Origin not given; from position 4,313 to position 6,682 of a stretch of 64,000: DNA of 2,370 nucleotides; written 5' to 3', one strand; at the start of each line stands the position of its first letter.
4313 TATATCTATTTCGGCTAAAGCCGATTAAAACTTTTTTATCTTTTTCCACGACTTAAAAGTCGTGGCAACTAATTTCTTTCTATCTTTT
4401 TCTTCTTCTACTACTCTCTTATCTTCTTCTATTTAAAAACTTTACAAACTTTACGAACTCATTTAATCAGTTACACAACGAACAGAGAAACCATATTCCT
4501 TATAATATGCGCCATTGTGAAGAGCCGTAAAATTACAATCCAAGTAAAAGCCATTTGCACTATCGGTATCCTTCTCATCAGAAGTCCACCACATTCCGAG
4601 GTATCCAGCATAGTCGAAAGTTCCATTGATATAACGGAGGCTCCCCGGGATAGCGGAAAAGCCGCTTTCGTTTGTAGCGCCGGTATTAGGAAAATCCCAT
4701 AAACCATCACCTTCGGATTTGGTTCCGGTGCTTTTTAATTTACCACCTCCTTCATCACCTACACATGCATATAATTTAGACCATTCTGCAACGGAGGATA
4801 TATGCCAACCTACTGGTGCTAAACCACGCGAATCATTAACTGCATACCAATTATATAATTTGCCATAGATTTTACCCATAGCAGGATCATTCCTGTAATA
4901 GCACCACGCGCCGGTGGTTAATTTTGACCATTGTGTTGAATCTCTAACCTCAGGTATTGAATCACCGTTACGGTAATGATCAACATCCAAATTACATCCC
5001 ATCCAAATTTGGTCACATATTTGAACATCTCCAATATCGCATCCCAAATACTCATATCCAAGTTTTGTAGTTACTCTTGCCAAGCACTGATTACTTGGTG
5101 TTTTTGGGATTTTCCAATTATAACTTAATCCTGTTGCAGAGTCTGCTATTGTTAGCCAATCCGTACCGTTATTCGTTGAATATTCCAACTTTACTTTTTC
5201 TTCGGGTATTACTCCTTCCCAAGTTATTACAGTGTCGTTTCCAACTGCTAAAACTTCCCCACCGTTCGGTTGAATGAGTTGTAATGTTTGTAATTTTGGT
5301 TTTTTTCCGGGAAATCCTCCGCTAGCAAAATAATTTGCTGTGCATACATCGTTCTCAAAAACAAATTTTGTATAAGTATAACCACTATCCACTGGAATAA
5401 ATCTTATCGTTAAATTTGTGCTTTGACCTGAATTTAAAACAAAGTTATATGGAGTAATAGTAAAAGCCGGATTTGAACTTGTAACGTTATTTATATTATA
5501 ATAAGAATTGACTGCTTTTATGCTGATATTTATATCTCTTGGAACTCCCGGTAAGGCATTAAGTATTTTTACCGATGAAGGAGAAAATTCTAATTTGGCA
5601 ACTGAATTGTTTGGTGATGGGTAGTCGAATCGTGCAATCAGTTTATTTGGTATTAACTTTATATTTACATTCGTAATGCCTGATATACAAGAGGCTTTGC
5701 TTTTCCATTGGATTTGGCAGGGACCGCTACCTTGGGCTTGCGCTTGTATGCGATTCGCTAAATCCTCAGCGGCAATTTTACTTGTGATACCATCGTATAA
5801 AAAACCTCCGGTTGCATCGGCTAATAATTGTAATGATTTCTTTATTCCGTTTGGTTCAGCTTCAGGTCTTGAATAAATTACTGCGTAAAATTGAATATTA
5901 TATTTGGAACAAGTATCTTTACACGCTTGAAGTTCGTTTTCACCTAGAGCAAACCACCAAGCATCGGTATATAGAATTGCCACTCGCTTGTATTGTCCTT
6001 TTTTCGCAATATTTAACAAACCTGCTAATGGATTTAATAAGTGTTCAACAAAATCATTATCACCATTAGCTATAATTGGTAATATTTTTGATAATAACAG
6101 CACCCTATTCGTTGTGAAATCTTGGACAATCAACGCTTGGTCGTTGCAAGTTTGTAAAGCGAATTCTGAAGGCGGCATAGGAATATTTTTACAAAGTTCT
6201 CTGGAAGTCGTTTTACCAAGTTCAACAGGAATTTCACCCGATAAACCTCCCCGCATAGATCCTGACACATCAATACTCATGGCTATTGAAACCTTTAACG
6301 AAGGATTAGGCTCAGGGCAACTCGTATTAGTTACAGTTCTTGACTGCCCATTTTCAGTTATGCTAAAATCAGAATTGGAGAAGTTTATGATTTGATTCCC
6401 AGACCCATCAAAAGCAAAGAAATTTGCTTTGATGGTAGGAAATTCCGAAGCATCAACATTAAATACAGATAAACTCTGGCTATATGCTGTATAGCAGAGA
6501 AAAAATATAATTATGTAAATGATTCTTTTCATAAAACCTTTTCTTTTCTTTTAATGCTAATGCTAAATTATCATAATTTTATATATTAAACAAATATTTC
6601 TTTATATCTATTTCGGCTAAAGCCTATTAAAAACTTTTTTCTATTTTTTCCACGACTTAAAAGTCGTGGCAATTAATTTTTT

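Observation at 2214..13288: Mosaic identity pattern suggests ongoing gene conversion or recent duplication, with two alternating VWA subtypes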

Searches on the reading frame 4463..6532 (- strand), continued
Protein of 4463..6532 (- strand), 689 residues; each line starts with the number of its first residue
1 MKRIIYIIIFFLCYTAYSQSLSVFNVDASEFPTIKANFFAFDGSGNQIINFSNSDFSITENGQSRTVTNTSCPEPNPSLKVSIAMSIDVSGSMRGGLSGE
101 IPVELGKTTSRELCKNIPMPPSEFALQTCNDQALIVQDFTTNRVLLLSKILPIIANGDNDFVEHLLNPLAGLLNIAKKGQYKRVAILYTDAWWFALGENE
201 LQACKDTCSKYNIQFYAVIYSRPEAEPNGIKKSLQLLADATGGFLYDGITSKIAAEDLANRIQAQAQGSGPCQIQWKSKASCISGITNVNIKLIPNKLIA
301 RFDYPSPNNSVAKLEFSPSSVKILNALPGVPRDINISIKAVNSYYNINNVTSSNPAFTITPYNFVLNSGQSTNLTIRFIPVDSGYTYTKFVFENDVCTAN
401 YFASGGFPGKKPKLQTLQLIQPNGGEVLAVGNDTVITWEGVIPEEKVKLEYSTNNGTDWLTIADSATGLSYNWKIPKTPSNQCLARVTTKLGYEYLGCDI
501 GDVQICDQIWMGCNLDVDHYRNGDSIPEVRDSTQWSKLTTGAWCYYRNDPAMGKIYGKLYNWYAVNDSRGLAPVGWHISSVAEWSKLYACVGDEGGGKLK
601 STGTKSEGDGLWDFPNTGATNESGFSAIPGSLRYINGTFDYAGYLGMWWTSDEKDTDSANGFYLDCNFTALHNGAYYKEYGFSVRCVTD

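Call 15: find_encoding_contigs(protein=P0002, flank=10000, max_places=4)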
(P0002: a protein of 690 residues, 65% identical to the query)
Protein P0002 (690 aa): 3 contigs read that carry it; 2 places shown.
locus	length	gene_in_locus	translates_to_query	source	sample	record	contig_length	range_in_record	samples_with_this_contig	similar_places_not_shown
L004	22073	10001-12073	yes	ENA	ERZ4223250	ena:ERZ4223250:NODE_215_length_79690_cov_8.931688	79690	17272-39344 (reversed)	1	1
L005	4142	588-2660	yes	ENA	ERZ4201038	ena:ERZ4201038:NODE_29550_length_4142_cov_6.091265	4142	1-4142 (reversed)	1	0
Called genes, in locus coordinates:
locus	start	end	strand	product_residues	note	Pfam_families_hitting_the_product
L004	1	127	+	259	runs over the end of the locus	PF13276:HTH_21, PF00665:rve, PF13683:rve_3, PF13333:rve_2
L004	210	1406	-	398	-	PF00202:Aminotran_3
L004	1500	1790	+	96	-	-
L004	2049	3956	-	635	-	PF13520:AA_permease_2, PF00324:AA_permease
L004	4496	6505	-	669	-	PF13520:AA_permease_2, PF00324:AA_permease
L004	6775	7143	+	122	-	-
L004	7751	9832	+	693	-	PF00009:GTP_EFTU, PF03144:GTP_EFTU_D2, PF22042:EF-G_D2, PF14492:EFG_III, PF16658:RF3_C (weak), PF03764:EFG_IV, PF00679:EFG_C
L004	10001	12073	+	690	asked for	PF13519:VWA_2 (weak), PF09603:Fib_succ_major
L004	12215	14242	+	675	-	PF00092:VWA, PF13519:VWA_2, PF13768:VWA_3 (faint), PF09603:Fib_succ_major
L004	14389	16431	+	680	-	PF00092:VWA, PF13519:VWA_2, PF13768:VWA_3 (weak), PF09603:Fib_succ_major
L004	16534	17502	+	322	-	PF01833:TIG, PF09603:Fib_succ_major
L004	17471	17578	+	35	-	-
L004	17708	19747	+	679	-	PF00092:VWA, PF13519:VWA_2, PF09603:Fib_succ_major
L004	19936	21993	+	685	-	PF13519:VWA_2 (weak), PF09603:Fib_succ_major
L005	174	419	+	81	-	PF00679:EFG_C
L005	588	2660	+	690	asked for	PF13519:VWA_2 (weak), PF09603:Fib_succ_major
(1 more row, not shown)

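Call 18: find_encoding_contigs(protein=P0003, flank=10000, max_places=4)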
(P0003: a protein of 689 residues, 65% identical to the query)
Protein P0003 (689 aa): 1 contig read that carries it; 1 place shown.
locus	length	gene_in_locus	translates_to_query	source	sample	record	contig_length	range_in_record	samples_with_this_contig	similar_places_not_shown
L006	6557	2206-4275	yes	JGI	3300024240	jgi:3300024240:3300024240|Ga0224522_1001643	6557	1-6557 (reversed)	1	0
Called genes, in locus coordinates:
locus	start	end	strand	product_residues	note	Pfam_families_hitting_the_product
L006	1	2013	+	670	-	?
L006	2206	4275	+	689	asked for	PF13519:VWA_2 (weak), PF09603:Fib_succ_major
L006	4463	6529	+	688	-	PF13519:VWA_2, PF09603:Fib_succ_major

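Call 19: find_encoding_contigs(protein=P0006, flank=10000, max_places=3)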
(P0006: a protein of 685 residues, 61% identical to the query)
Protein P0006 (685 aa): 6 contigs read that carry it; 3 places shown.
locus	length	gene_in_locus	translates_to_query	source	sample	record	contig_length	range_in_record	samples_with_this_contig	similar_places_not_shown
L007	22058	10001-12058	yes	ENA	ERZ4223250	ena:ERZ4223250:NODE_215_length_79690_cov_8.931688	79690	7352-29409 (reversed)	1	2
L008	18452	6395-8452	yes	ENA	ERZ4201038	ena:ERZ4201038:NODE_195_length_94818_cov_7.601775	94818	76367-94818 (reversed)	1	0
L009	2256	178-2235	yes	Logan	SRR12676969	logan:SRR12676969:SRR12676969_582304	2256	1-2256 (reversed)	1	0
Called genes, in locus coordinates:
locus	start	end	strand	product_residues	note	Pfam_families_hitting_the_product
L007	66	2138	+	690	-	PF13519:VWA_2 (weak), PF09603:Fib_succ_major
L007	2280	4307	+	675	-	PF00092:VWA, PF13519:VWA_2, PF13768:VWA_3 (faint), PF09603:Fib_succ_major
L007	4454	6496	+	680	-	PF00092:VWA, PF13519:VWA_2, PF13768:VWA_3 (weak), PF09603:Fib_succ_major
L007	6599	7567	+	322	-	PF01833:TIG, PF09603:Fib_succ_major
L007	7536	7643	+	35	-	-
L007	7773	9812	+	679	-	PF00092:VWA, PF13519:VWA_2, PF09603:Fib_succ_major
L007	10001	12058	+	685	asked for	PF13519:VWA_2 (weak), PF09603:Fib_succ_major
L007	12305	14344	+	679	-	PF00092:VWA, PF13519:VWA_2, PF09603:Fib_succ_major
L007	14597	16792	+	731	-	PF00092:VWA, PF13519:VWA_2, PF03781:FGE-sulfatase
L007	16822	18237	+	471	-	PF22544:HYDIN_VesB_CFA65-like_Ig (faint), PF22073:Cep192_D4 (weak), PF18962:Por_Secre_tail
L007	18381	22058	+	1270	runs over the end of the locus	PF00092:VWA, PF13519:VWA_2, PF24105:Beta-prop_CAF1B_HIR1, PF24796:WDR55, PF24807:WD40_CDC20-Fz, PF25173:Beta-prop_WDR3_1st, PF25174:Beta-prop_THOC3, PF23381:Beta-prop_IFT122_1st, +70 more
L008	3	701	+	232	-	?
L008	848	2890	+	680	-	PF00092:VWA, PF13519:VWA_2, PF13768:VWA_3 (weak), PF09603:Fib_succ_major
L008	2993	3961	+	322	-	PF01833:TIG, PF09603:Fib_succ_major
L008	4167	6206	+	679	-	PF00092:VWA, PF13519:VWA_2, PF09603:Fib_succ_major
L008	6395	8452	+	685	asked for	PF13519:VWA_2 (weak), PF09603:Fib_succ_major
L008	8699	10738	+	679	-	PF00092:VWA, PF13519:VWA_2, PF09603:Fib_succ_major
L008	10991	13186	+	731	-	PF00092:VWA, PF13519:VWA_2, PF03781:FGE-sulfatase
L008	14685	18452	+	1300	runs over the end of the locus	PF00092:VWA, PF13519:VWA_2, PF24105:Beta-prop_CAF1B_HIR1, PF23381:Beta-prop_IFT122_1st, PF24796:WDR55, PF24805:EIF3I, PF24807:WD40_CDC20-Fz, PF24814:WD40_Prp19, +68 more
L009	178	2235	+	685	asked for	PF13519:VWA_2 (weak), PF09603:Fib_succ_major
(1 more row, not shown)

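Call 60: search_protein_families(library=ncbifam, proteins=[window:4463-6532:-], max_evalue=0.001)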
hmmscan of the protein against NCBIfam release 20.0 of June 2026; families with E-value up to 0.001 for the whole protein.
window:4463-6532:- (689 aa): 2 families
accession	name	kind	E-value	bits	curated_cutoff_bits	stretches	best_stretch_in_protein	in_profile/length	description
TIGR02145.1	Fib_succ_major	domain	1.9e-24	87.3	41.65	1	503-689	14-176/176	FISUMP domain-containing protein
TIGR03436.1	acidobact_VWFA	subfamily_domain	4.7e-10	39.4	81.25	1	34-155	10-135/324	VWA domain-containing protein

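Call 63: predict_structure(alignment_id=A2)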
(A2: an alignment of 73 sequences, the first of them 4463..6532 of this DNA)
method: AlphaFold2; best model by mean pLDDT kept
length: 689 residues; sequences in the alignment: 73
mean_pLDDT: 87.1   pTM: 0.54
mean pLDDT of the five models: 87.1, 85.5, 85.4, 84.5, 84.2
residues with pLDDT >= 90: 359; 70-90: 266; 50-70: 52; < 50: 12
segments of 3 or more residues with pLDDT < 50: 13-16, 492-497
pLDDT, mean of each block of 10 residues (from residue 1): 66 59 88 92 84 95 93 85 97 78 94 91 96 96 96 92 95 97 96 92 97 96 73 94 90 87 87 92 86 91 85 93 82 94 93 94 94 94 83 91 75 71 69 82 87 83 87 76 78 49 84 89 94 90 90 84 96 94 92 79 71 79 77 90 92 96 91 95 94
secondary structure, 60 per line:
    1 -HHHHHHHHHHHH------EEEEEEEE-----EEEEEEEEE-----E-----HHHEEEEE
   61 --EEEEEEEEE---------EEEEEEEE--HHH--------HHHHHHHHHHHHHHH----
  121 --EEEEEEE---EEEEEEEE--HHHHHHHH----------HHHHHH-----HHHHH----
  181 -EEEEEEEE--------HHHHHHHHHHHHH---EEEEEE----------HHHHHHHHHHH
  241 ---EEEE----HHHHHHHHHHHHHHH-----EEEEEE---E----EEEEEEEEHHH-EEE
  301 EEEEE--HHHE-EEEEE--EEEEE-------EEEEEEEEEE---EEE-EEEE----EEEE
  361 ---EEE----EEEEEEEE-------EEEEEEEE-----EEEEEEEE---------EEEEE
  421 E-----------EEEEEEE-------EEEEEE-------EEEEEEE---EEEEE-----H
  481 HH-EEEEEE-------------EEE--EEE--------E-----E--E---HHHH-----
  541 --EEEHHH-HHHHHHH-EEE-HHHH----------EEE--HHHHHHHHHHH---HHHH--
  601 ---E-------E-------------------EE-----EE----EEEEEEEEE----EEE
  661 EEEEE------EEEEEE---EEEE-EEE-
elements in order (helices of 4 or more, strands of 3 or more residues): H2-13 E20-27 E33-41 E56-60 E63-71 E81-88 H102-116 E123-129 E133-140 H143-150 H161-166 H172-176 E182-189 H198-210 E214-219 H230-240 E244-247 H252-266 E272-277 E286-293 E298-305 E313-317 E320-324 E332-341 E345-347 E349-352 E357-360 E364-366 E371-378 E386-393 E399-406 E416-421 E433-439 E447-452 E460-466 E470-474 E484-489 E503-505 E508-510 H532-535 E543-545 H550-556 E558-560 H562-565 E576-578 H581-591 H595-598 E645-653 E658-665 E672-677 E681-684 E686-688

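Call 66: fold_search(model_id=the predicted structure, library=pdb)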
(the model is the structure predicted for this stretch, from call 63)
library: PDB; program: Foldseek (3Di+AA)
matches with E <= 10: 1742; with E <= 0.001: 456
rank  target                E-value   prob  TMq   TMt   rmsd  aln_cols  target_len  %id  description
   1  9p95_B                2.1e-09  1.00  0.22  0.38  20.4       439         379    9  CryoEM structure of integrin alpha4beta7 bound to MAdCAM-1 (released 2025-09-24)
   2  9rt2_C1               3.2e-09  1.00  0.22  0.50  20.7       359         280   13  NetF - ANTXR2 structure (C4) (released 2026-02-18)
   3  9rt4_C1               5.0e-09  1.00  0.21  0.48  20.9       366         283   12  NetF - ANTXR2 local refinement focused (released 2026-02-18)
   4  8s05_A                6.5e-09  1.00  0.22  0.38  19.2       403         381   12  ArnAB complex an archaeal ortholog of the Sec23/24 core motif (released 2025-10-29)
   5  7sqc_2A               8.5e-09  1.00  0.16  0.15  25.9       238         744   15  Ciliary C1 central pair apparatus isolated from Chlamydomonas reinhardtii (released 2022-04-13)
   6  6to1                  1.1e-08  1.00  0.21  0.25  27.8       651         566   11  Crystal structure of three N-terminal domains of the type V pili tip protein Mfa5 from Porphyromonas gingivalis (released 2020-12-02)
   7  7ba2_B                1.8e-08  1.00  0.24  0.37  13.3       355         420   12  D319A mutant of the PilB minor pilin from Streptococcus sanguinis (released 2021-04-28)
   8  7som_D                1.8e-08  1.00  0.13  0.06  21.2       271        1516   12  Ciliary C2 central pair apparatus isolated from Chlamydomonas reinhardtii (released 2022-04-13)
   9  7ba2_A                2.0e-08  1.00  0.23  0.36  14.2       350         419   12  D319A mutant of the PilB minor pilin from Streptococcus sanguinis (released 2021-04-28)
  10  7b7p_A                2.2e-08  1.00  0.24  0.37  13.9       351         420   12  PilB minor pilin from Streptococcus sanguinis (released 2021-04-28)
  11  9ijj_E                2.4e-08  1.00  0.13  0.18  22.1       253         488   11  In situ structure of the central apparatus in mouse sperm axoneme. (released 2025-06-04)
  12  9ijj_4H               3.3e-08  1.00  0.14  0.03  20.3       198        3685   15  In situ structure of the central apparatus in mouse sperm axoneme. (released 2025-06-04)
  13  4wk2_B                3.8e-08  1.00  0.21  0.32  21.7       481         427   11  Metal Ion and Ligand Binding of Integrin (released 2014-12-03)
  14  7sqc_2B               4.0e-08  1.00  0.16  0.14  25.8       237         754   14  Ciliary C1 central pair apparatus isolated from Chlamydomonas reinhardtii (released 2022-04-13)
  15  7sqc_F1               4.5e-08  1.00  0.15  0.20  22.9       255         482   14  Ciliary C1 central pair apparatus isolated from Chlamydomonas reinhardtii (released 2022-04-13)
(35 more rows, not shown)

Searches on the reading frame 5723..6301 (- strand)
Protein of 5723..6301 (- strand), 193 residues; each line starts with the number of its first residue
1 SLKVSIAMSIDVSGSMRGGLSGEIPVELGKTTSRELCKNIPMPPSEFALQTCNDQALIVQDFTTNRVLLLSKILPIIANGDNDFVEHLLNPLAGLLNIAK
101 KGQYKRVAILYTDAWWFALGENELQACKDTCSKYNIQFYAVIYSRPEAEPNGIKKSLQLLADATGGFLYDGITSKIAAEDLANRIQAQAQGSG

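Call 74: search_protein_representatives(protein=window:5723-6301:-)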
Query: 193 residues. Proteins with E-value up to 0.001 (for the whole library): 440; up to 1e-10: 132; up to 1e-30: 54. The best 150 are listed.
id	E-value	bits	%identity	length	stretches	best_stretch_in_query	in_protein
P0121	6.2e-79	280.3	70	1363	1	4-190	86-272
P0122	3.1e-78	278.0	70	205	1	8-192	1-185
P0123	1.5e-76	272.6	69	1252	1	4-192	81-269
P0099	1.3e-74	266.2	66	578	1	3-192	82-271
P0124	4.1e-72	258.0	63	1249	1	3-191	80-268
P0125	6.3e-71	254.2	65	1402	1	3-187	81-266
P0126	1.1e-70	253.4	63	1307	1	3-192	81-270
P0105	2.4e-70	252.3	63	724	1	4-190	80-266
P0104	2.0e-69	249.3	66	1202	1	4-192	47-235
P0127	4.4e-68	244.9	64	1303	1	4-189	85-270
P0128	8.2e-68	244.0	64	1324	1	16-190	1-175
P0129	8.4e-68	244.0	63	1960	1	3-192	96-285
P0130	1.9e-67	242.8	73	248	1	2-155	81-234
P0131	2.9e-67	242.3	64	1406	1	4-183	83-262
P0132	4.9e-62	225.2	60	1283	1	4-186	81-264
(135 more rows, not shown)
